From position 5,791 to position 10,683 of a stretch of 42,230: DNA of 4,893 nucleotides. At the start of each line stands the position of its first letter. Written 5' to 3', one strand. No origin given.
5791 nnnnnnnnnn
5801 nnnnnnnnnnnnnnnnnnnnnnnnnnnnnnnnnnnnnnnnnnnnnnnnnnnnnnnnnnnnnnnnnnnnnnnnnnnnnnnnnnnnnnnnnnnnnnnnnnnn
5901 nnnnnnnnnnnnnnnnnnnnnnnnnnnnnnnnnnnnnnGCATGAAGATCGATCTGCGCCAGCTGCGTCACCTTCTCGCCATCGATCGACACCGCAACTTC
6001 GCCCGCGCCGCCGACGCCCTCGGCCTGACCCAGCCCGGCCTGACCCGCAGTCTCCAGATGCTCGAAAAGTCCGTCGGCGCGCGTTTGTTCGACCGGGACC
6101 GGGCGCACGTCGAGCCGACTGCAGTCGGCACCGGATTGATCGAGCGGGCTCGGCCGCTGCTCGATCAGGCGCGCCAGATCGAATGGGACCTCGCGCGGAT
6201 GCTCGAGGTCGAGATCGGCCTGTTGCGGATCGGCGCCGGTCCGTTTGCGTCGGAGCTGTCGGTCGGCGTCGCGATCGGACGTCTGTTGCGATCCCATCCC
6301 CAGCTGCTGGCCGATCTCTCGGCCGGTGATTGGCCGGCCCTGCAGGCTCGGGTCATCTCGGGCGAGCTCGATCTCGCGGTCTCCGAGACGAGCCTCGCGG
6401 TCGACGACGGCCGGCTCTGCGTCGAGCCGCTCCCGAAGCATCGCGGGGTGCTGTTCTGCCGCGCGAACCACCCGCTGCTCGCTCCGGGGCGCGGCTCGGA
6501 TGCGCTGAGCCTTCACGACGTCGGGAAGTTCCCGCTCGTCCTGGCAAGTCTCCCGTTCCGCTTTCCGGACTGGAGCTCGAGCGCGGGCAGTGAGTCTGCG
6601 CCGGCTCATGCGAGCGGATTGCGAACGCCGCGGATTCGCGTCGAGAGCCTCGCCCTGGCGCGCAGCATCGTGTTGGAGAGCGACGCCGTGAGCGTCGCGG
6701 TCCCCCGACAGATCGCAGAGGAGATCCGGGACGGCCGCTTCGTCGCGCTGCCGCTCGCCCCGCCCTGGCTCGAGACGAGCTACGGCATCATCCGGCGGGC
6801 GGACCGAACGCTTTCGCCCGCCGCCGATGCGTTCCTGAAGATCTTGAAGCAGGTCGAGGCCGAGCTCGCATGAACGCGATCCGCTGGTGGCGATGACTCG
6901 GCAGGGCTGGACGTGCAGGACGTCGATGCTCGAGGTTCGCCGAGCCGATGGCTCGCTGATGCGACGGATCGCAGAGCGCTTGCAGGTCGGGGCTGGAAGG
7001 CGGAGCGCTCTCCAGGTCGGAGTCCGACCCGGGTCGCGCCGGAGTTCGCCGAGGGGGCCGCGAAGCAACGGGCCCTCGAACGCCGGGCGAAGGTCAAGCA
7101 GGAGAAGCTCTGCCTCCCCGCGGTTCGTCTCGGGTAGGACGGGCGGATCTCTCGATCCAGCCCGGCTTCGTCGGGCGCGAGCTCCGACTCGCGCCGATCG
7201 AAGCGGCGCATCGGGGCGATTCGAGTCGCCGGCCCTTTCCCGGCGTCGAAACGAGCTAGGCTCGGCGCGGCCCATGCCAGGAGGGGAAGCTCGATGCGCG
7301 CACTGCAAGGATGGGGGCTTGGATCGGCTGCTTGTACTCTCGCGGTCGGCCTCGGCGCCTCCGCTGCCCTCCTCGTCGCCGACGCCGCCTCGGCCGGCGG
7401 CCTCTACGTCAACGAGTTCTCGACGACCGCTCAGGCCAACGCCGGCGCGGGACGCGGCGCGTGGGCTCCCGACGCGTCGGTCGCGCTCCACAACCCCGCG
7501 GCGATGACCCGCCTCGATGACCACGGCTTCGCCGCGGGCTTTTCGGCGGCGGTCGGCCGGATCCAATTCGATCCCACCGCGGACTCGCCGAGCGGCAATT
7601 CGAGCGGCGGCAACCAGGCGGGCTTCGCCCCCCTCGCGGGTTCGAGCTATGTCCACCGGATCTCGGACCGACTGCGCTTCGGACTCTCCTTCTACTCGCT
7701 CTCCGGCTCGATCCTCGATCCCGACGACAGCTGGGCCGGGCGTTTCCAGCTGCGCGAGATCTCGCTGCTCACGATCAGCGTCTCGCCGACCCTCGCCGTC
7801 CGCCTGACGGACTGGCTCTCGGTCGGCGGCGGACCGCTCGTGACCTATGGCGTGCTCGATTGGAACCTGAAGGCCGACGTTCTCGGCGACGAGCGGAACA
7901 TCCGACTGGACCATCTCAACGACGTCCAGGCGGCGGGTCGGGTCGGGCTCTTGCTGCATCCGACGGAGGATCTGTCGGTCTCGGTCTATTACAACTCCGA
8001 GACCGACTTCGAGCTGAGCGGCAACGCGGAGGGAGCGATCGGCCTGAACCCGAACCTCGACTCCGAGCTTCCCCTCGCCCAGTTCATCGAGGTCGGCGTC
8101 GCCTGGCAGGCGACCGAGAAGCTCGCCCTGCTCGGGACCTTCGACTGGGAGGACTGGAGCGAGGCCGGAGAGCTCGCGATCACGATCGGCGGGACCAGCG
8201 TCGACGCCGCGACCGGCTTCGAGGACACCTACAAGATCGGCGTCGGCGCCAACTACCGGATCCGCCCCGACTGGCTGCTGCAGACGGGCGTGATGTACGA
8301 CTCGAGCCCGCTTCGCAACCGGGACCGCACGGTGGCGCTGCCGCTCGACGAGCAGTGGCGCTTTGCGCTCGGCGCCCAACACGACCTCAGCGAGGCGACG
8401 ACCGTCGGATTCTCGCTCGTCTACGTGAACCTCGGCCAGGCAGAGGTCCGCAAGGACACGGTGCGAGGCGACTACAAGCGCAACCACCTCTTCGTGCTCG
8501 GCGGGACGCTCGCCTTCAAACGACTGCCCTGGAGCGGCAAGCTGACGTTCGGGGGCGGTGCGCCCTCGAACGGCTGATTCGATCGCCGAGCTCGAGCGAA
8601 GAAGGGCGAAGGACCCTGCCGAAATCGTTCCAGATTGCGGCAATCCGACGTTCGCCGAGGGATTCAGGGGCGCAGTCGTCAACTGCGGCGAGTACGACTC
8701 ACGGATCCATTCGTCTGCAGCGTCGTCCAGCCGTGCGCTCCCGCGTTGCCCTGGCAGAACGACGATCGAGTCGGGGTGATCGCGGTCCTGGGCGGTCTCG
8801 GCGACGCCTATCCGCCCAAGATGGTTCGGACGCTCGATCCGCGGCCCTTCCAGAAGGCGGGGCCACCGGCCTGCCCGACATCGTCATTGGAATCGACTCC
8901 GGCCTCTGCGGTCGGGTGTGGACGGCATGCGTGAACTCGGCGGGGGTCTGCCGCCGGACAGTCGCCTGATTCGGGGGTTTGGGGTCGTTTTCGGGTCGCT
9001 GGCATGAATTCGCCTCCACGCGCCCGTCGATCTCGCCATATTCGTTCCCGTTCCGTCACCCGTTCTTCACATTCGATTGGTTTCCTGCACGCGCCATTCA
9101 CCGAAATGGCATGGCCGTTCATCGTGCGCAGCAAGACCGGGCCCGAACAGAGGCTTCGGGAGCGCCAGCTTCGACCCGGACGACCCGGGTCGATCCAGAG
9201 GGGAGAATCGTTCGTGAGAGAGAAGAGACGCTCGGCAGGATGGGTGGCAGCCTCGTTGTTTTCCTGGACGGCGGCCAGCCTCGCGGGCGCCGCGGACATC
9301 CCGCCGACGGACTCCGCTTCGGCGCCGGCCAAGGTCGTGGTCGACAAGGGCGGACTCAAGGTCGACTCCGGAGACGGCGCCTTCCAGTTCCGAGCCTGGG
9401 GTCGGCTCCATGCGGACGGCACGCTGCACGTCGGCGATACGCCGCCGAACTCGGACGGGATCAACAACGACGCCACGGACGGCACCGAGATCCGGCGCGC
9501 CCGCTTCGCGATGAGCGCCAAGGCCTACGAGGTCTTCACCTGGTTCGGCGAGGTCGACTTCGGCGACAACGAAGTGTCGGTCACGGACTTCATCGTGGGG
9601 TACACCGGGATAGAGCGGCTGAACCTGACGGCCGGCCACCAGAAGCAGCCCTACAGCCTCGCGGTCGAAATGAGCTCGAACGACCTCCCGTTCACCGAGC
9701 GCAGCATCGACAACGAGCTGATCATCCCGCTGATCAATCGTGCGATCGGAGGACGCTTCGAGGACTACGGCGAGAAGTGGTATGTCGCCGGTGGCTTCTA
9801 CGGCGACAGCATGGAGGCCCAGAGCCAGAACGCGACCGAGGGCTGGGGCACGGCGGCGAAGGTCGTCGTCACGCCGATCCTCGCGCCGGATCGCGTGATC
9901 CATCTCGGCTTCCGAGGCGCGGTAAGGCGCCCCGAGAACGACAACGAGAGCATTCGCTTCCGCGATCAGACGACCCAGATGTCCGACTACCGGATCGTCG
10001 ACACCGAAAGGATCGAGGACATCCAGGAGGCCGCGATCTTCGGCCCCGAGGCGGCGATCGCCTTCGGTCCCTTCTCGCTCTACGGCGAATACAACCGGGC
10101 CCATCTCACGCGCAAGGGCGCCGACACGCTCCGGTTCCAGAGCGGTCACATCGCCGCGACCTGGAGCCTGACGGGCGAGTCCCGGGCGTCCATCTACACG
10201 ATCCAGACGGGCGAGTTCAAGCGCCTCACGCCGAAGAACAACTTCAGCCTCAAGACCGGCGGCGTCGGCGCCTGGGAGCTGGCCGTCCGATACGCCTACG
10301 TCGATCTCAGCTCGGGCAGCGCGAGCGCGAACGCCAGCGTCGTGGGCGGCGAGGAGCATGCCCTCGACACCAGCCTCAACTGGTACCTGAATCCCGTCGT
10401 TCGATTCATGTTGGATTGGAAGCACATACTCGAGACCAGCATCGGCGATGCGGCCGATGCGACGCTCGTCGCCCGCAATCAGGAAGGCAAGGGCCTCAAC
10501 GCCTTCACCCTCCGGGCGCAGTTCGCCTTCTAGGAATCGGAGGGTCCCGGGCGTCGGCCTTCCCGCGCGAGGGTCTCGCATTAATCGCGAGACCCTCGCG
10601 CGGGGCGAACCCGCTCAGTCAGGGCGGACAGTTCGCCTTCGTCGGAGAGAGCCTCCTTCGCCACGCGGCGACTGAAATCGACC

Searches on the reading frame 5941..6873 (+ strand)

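Call 83: search_protein_families(library=pfam, proteins=[window:5941-6873:+], max_evalue=0.00001)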
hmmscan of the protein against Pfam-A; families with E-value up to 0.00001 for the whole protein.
window:5941-6873:+ (310 aa): 2 families
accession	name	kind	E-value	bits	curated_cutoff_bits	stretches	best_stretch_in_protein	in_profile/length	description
PF03466.25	LysR_substrate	-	2.1e-28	99.6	28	1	92-305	5-207/209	LysR substrate binding domain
PF00126.33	HTH_1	-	5.3e-18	65.2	26.6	1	5-63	1-59/60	Bacterial regulatory helix-turn-helix protein, lysR family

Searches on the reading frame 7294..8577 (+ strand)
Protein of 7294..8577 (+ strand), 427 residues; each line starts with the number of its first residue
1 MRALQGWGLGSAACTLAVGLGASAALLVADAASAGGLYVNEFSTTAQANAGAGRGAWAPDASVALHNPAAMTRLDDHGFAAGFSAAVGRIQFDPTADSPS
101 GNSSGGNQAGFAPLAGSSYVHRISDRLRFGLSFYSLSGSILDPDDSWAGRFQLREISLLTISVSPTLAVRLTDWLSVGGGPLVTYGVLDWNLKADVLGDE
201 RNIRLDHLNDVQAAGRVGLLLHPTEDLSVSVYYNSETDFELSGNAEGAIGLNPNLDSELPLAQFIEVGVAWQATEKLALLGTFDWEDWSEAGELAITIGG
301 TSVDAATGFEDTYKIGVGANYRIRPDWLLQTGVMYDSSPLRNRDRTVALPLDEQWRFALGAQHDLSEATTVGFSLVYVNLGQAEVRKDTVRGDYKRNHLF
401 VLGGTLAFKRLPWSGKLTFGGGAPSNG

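Call 83: search_protein_families(library=pfam, proteins=[window:7294-8577:+], max_evalue=0.00001)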
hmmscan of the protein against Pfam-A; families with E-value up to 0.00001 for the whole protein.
window:7294-8577:+ (427 aa): 1 family
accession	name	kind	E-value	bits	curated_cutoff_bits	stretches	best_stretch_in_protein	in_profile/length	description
PF03349.22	Toluene_X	-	1.2e-53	182.5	29.7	1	26-389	2-393/421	Outer membrane protein transport protein (OMPP1/FadL/TodX)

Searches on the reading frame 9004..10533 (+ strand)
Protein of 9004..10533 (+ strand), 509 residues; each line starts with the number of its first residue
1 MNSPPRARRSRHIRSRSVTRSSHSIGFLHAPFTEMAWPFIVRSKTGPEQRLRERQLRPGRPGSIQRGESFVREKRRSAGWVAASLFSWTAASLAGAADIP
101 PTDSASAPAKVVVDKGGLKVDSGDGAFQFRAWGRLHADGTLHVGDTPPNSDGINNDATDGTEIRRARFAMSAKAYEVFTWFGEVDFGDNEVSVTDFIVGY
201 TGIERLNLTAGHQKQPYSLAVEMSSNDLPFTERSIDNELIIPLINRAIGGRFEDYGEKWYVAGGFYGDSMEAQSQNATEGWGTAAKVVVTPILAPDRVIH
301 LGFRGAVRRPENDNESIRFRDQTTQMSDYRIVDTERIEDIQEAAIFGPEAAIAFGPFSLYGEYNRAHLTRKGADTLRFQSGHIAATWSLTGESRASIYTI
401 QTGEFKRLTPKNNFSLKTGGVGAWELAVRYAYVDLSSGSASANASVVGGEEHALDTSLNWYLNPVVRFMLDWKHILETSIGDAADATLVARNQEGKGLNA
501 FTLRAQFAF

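Call 83: search_protein_families(library=pfam, proteins=[window:9004-10533:+], max_evalue=0.00001)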
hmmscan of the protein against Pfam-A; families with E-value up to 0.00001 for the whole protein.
window:9004-10533:+ (509 aa): 1 family
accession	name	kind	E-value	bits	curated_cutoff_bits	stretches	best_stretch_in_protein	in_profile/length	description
PF07396.17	Porin_O_P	-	3.4e-40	138.9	20.9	1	153-509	19-370/370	Phosphate-selective porin O and P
